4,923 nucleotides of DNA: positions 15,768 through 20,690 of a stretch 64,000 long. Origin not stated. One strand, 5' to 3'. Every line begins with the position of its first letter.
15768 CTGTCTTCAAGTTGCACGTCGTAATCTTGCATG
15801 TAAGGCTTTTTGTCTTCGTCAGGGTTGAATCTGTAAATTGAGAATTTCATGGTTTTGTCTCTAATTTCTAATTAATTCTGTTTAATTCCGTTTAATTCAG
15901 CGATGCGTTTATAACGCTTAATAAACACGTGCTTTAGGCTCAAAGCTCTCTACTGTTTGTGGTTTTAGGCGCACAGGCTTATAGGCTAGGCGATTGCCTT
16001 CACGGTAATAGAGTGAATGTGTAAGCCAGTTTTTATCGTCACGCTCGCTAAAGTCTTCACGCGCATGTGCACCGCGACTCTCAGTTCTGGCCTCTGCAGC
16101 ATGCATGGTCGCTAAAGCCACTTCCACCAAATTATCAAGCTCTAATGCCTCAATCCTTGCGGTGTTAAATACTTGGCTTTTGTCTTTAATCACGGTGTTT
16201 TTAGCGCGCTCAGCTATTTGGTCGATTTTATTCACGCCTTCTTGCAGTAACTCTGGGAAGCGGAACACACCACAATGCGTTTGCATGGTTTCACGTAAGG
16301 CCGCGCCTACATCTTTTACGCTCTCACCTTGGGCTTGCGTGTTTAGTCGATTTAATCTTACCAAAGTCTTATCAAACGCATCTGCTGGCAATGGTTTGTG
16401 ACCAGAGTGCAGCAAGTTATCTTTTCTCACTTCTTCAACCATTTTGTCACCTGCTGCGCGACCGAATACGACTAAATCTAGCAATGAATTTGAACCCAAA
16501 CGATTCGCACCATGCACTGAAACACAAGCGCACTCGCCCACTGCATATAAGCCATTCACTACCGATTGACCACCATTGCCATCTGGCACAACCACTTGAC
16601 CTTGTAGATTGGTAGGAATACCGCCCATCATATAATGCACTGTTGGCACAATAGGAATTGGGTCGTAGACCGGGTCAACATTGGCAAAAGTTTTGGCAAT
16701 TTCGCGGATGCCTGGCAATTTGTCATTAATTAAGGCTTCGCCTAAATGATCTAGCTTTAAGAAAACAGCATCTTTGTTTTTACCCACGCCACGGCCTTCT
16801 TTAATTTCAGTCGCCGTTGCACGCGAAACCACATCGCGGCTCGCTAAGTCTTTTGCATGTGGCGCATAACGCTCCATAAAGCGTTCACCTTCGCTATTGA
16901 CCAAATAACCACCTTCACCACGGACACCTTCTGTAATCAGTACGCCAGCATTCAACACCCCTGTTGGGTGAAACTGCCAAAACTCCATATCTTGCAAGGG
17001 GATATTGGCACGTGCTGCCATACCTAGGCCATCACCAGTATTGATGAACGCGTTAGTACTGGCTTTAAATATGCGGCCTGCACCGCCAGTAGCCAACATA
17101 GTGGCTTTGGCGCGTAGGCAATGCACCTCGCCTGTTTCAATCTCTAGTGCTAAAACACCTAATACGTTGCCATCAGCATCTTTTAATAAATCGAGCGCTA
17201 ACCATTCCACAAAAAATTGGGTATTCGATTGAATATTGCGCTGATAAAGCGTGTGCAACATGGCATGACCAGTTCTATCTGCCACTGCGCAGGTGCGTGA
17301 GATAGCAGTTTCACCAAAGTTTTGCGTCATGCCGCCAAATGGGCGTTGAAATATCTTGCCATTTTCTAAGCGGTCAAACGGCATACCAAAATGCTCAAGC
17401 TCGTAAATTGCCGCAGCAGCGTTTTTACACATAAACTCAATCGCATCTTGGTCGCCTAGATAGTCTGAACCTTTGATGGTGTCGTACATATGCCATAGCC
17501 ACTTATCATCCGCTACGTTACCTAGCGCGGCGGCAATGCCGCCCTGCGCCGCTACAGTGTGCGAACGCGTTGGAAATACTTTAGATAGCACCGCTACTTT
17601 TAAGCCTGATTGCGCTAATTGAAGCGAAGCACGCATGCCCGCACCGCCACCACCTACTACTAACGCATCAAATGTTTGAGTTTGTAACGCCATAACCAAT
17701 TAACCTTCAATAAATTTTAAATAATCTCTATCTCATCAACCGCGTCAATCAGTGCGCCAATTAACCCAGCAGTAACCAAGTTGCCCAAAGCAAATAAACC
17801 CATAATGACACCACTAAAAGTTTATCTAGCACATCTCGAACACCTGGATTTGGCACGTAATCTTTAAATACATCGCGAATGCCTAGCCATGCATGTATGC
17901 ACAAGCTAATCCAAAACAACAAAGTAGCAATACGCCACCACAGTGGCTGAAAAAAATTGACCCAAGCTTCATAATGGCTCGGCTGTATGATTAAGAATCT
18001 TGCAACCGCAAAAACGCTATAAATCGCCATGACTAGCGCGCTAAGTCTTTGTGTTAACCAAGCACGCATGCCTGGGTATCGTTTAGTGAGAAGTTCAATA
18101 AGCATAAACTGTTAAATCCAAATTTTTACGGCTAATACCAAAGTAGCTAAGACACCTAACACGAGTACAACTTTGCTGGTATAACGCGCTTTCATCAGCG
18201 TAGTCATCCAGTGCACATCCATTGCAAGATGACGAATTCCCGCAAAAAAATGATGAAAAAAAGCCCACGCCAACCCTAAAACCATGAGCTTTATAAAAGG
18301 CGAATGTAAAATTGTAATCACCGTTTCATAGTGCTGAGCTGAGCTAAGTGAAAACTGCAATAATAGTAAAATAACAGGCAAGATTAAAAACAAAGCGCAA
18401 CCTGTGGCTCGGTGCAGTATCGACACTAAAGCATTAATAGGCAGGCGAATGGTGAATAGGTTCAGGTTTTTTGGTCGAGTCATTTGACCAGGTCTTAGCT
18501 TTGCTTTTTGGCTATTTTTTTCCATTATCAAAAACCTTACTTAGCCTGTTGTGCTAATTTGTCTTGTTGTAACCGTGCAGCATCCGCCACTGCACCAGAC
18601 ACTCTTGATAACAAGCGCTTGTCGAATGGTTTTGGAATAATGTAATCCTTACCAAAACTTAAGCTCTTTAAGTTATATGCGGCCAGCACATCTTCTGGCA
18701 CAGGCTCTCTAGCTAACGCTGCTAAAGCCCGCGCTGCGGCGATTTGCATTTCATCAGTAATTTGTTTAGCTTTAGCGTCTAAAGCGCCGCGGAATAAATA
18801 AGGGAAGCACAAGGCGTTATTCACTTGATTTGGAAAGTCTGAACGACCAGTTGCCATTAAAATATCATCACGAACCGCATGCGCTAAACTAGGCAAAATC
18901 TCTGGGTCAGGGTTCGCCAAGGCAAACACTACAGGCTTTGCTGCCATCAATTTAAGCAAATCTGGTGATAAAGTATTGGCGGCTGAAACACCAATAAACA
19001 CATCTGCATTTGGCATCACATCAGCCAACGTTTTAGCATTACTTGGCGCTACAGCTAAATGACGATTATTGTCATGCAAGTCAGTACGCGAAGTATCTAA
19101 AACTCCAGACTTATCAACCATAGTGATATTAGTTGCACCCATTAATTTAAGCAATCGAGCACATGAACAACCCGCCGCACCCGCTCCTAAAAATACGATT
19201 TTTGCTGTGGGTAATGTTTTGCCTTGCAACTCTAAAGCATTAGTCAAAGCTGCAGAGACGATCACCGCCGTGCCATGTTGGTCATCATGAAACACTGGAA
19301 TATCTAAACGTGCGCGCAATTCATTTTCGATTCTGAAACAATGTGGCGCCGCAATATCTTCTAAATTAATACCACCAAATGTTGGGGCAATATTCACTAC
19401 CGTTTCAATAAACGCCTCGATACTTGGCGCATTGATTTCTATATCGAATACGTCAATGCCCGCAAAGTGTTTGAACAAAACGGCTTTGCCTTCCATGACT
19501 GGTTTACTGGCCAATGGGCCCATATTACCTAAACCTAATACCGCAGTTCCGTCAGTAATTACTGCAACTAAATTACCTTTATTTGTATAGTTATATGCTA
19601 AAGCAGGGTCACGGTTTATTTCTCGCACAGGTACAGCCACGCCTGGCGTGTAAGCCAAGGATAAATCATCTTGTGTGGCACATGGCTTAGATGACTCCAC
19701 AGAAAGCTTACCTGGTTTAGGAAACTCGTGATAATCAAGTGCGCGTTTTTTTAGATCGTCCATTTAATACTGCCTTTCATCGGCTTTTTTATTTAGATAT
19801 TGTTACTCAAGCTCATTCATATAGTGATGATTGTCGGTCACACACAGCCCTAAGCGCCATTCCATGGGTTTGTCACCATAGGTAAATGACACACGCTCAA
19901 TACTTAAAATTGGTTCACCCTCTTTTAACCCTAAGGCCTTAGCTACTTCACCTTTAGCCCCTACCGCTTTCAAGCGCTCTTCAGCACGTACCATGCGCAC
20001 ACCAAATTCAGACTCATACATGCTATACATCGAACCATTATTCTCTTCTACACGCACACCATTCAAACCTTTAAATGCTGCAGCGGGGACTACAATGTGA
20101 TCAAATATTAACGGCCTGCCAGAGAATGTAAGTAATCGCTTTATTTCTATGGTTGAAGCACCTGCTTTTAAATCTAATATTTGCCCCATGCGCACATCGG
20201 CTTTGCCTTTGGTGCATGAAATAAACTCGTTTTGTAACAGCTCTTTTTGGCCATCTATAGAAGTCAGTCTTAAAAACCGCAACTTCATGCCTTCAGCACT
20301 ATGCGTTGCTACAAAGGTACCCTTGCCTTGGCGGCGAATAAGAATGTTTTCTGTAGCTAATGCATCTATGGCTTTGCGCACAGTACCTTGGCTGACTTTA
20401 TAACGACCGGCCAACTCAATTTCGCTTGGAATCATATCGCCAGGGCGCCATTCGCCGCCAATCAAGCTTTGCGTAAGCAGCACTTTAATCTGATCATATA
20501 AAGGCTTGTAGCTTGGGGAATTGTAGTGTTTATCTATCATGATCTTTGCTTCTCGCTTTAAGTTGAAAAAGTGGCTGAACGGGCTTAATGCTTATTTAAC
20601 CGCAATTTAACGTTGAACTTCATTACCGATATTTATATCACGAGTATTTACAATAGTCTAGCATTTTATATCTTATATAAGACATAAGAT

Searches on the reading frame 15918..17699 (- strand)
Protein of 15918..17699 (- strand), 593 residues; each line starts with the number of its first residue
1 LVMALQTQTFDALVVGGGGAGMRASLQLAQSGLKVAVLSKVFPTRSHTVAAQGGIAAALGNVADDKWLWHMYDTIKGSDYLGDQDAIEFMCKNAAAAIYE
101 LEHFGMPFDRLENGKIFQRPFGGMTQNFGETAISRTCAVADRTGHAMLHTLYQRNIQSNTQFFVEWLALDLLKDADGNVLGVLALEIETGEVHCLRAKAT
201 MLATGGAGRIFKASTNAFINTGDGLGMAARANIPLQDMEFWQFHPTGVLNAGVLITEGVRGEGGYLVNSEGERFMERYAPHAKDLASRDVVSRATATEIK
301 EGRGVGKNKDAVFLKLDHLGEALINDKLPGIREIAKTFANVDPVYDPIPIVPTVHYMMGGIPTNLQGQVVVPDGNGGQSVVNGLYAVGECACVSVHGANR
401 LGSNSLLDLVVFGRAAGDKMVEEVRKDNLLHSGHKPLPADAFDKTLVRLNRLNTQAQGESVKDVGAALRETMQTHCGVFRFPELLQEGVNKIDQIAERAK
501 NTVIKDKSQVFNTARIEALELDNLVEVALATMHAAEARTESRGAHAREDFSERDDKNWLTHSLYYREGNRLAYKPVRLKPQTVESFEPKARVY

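Call 3: search_protein_families(library=pfam, proteins=[window:15918-17699:-])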
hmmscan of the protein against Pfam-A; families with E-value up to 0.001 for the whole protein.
window:15918-17699:- (593 aa): 4 families
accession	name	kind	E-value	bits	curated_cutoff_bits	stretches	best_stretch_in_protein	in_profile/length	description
PF00890.30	FAD_binding_2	-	6.4e-116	388.4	20.4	1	11-406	1-414/414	FAD binding domain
PF02910.25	Succ_DH_flav_C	-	4.3e-44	150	20.8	1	467-593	3-130/130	Fumarate reductase flavoprotein C-term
PF07992.20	Pyr_redox_2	-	7.2e-06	26.1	26.1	1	11-65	2-52/291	Pyridine nucleotide-disulphide oxidoreductase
PF01266.30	DAO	-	4.9e-05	23.4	27.9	1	11-117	1-91/353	FAD dependent oxidoreductase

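Call 4: search_protein_families(library=ncbifam, proteins=[window:15918-17699:-])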
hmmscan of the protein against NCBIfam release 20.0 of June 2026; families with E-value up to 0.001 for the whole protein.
window:15918-17699:- (593 aa): 50 families (the best 25 are shown)
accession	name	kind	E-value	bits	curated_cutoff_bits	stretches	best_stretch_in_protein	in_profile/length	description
TIGR01816.1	sdhA_forward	equivalog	8.7e-286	948.7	727.35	1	9-593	2-584/584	succinate dehydrogenase flavoprotein subunit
TIGR01812.1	sdhA_frdA_Gneg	subfamily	5.4e-242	804.3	567.3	1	11-593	1-568/568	succinate dehydrogenase or fumarate reductase, flavoprotein subunit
NF004613.0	PRK05945.1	equivalog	2.4e-189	630.7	824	1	9-593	3-575/575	succinate dehydrogenase/fumarate reductase flavoprotein subunit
NF004724.0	PRK06069.1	subfamily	1.1e-184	614.9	826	1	9-593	5-577/577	succinate dehydrogenase/fumarate reductase flavoprotein subunit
NF006686.0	PRK09231.1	equivalog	7.2e-167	556.5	854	1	6-593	2-581/598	fumarate reductase (quinol) flavoprotein subunit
TIGR01176.1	fum_red_Fp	equivalog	1e-163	546.1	932.7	1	9-593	3-579/580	fumarate reductase (quinol) flavoprotein subunit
NF005037.0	PRK06452.1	equivalog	1.5e-158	528.9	862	1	9-593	5-566/566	succinate dehydrogenase flavoprotein subunit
NF042982.1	MFR_Fp_SdhA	equivalog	6.9e-141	470.7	1100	1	9-580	47-605/612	8-methylmenaquinol:fumarate reductase flavoprotein subunit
NF006383.0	PRK08626.1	equivalog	2.8e-140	468.7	663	1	6-569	2-573/657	fumarate reductase flavoprotein subunit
NF004900.0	PRK06263.1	equivalog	1e-127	427.1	718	1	7-563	5-533/546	fumarate reductase (CoM/CoB) subunit TfrA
NF005866.0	PRK07803.1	equivalog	4.9e-122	408.2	819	2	4-281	3-290/631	fumarate reductase/succinate dehydrogenase flavoprotein subunit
NF006392.0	PRK08641.1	equivalog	2.5e-106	356.6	855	1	12-593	6-579/593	succinate dehydrogenase flavoprotein subunit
TIGR00551.1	nadB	equivalog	4.5e-106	355.5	452.75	1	9-550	2-488/489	L-aspartate oxidase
NF005636.0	PRK07395.1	subfamily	8.8e-105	351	723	1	6-564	9-547/560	L-aspartate oxidase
NF005867.0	PRK07804.1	equivalog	7.4e-102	341.3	639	1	8-563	17-528/548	L-aspartate oxidase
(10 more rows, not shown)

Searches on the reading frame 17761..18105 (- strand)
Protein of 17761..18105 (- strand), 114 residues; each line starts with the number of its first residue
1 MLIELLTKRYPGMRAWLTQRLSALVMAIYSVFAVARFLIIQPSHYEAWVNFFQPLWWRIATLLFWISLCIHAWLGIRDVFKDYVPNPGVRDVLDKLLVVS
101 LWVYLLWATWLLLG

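Call 6: search_protein_families(library=ncbifam, proteins=[window:17761-18105:-], max_evalue=1e-10)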
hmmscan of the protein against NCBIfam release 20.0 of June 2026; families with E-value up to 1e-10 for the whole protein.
window:17761-18105:- (114 aa): 2 families
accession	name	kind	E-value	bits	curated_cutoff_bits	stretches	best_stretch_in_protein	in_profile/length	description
TIGR02968.1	succ_dehyd_anc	equivalog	8.3e-27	93.5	41.8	1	12-112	4-104/105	succinate dehydrogenase, hydrophobic membrane anchor protein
NF007022.0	PRK09488.1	equivalog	2.9e-16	59.9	170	1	12-111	12-111/115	succinate dehydrogenase membrane anchor subunit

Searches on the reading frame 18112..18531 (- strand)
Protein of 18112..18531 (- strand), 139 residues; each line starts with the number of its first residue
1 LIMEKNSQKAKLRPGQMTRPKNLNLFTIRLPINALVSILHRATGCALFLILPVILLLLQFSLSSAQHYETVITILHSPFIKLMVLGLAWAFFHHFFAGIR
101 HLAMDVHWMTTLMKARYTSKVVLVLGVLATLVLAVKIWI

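Call 6: search_protein_families(library=ncbifam, proteins=[window:18112-18531:-], max_evalue=1e-10)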
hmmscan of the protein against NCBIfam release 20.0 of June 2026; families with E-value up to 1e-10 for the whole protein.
window:18112-18531:- (139 aa): 2 families
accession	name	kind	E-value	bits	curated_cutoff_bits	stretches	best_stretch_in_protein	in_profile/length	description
TIGR02970.1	succ_dehyd_cytB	equivalog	2.1e-35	121.5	52.3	1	18-135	2-119/120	succinate dehydrogenase, cytochrome b556 subunit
NF007021.0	PRK09487.1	equivalog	1e-24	87.1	180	1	17-138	7-129/129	succinate dehydrogenase cytochrome b556 subunit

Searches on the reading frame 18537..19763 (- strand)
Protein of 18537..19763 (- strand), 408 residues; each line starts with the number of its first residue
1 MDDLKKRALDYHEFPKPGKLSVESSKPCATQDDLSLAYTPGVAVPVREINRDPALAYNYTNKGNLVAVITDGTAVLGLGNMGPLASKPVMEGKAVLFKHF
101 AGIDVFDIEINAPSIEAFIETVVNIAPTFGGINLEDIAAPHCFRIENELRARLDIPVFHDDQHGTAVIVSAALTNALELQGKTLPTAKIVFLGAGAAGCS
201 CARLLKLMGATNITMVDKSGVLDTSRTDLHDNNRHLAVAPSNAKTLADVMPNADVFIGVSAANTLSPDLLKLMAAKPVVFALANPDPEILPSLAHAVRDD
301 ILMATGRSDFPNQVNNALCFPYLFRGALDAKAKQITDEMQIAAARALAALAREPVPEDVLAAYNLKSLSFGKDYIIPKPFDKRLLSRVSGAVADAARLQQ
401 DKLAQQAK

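Call 3: search_protein_families(library=pfam, proteins=[window:18537-19763:-])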
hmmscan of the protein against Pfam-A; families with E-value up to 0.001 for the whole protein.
window:18537-19763:- (408 aa): 4 families
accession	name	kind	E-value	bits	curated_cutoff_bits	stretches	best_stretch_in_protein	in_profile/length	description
PF00390.24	malic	-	3.6e-30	105.6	23.1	2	19-112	3-117/182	Malic enzyme, N-terminal domain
PF03949.21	Malic_M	-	1.3e-23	84.1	23.5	1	164-356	3-230/258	Malic enzyme, NAD binding domain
PF01262.27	AlaDh_PNT_C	-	2.5e-05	24.3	23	1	185-259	27-99/214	Alanine dehydrogenase/PNT, C-terminal domain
PF00899.27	ThiF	-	2.9e-05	23.8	28.1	1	181-218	15-52/238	ThiF family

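Call 4: search_protein_families(library=ncbifam, proteins=[window:18537-19763:-])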
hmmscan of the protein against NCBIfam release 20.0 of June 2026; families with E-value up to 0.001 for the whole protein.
window:18537-19763:- (408 aa): 7 families
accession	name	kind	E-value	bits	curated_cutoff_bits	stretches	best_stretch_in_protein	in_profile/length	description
NF009501.0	PRK12861.1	subfamily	1.7e-160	535.7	1178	1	4-396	7-401/764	NADP-dependent malic enzyme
NF010052.0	PRK13529.1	subfamily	2.9e-31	108.7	326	1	115-357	228-505/564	oxaloacetate-decarboxylating malate dehydrogenase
NF041582.1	malolactic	exception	4.5e-18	65.2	850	1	115-351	211-479/536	malolactic enzyme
NF000750.0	PRK00045.3-4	equivalog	0.00027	20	289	1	167-264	165-255/439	glutamyl-tRNA reductase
NF005091.0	PRK06522.2-2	equivalog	0.00056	19.2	252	0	187-284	2-105/302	2-dehydropantoate 2-reductase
NF000744.0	PRK00045.1-3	equivalog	0.00068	18.6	429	1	164-265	161-263/447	glutamyl-tRNA reductase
TIGR01381.1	E1_like_apg7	equivalog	0.00071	18.1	571.35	1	179-221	330-372/663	E1-like protein-activating enzyme Gsa7p/Apg7p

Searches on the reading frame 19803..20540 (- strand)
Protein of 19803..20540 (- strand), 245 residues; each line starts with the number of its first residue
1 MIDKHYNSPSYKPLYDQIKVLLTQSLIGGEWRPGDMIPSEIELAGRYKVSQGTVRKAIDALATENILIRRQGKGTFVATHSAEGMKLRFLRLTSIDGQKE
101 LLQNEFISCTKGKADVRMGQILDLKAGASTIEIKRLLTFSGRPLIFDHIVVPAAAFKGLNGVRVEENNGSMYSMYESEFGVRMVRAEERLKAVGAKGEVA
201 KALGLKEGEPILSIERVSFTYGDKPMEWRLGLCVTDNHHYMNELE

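Call 3: search_protein_families(library=pfam, proteins=[window:19803-20540:-])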
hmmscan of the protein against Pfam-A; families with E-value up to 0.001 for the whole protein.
window:19803-20540:- (245 aa): 2 families
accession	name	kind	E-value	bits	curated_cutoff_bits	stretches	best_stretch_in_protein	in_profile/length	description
PF07702.18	UTRA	-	3.5e-28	98.6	23.8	1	103-238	7-140/141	UTRA domain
PF00392.27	GntR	-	3.3e-20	72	27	1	14-77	1-64/64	Bacterial regulatory proteins, gntR family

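Call 4: search_protein_families(library=ncbifam, proteins=[window:19803-20540:-])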
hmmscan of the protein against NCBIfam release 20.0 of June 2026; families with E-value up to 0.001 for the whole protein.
window:19803-20540:- (245 aa): 23 families
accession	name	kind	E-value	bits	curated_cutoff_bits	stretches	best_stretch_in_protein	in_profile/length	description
NF008491.0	PRK11402.1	subfamily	1.8e-31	109.5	269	1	7-233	5-229/243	GntR family transcriptional regulator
TIGR02018.2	his_ut_repres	equivalog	1.8e-30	106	220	1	15-220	1-203/226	histidine utilization transcriptional repressor HutC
TIGR02325.1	C_P_lyase_phnF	equivalog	7.5e-28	97.6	156.8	1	10-236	5-230/238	phosphonate metabolism transcriptional regulator PhnF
NF052441.1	TransRegRv0792c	equivalog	6e-27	94.5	400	1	21-227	24-229/260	Rv0792c family HTH-type transcriptional regulator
NF041547.1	GntR_LSA1692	equivalog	5.5e-24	85.1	275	1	14-226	2-212/233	GntR family transcriptional regulator, LSA1692 subfamily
TIGR03337.1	phnR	equivalog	1.4e-22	80.5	296.75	1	15-220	3-206/231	phosphonate utilization transcriptional regulator PhnR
TIGR02404.1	trehalos_R_Bsub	equivalog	8.8e-19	68.1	211.95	1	16-217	3-204/233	trehalose operon repressor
NF007292.0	PRK09764.1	equivalog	1.2e-17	63.9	281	1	11-221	3-209/240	GntR family transcriptional regulator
NF011575.0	PRK14999.1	equivalog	1e-15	57.7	424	1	10-127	9-127/241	histidine utilization repressor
NF007486.0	PRK10079.1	equivalog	5.6e-15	55.7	363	1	9-236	8-233/241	phosphonate metabolism transcriptional regulator PhnF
NF007001.0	PRK09464.1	equivalog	1e-12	48.2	330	1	14-89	11-86/254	pyruvate dehydrogenase complex transcriptional repressor PdhR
NF052282.1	PLP_TF_PdxR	equivalog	2.3e-12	46.7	320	1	13-88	1-76/448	MocR-like pyridoxine biosynthesis transcription factor PdxR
NF047563.1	modulin_PmtR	equivalog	3.3e-10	40.1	200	1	10-86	9-85/125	PSM export ABC transporter transcriptional regulator PmtR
NF053730.1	TransRegRv1152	equivalog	4.1e-08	33.2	170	1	9-80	12-83/120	Rv1152 family transcriptional regulator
NF007741.0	PRK10421.1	equivalog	5.8e-08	32.4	311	1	21-82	15-76/262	transcriptional regulator LldR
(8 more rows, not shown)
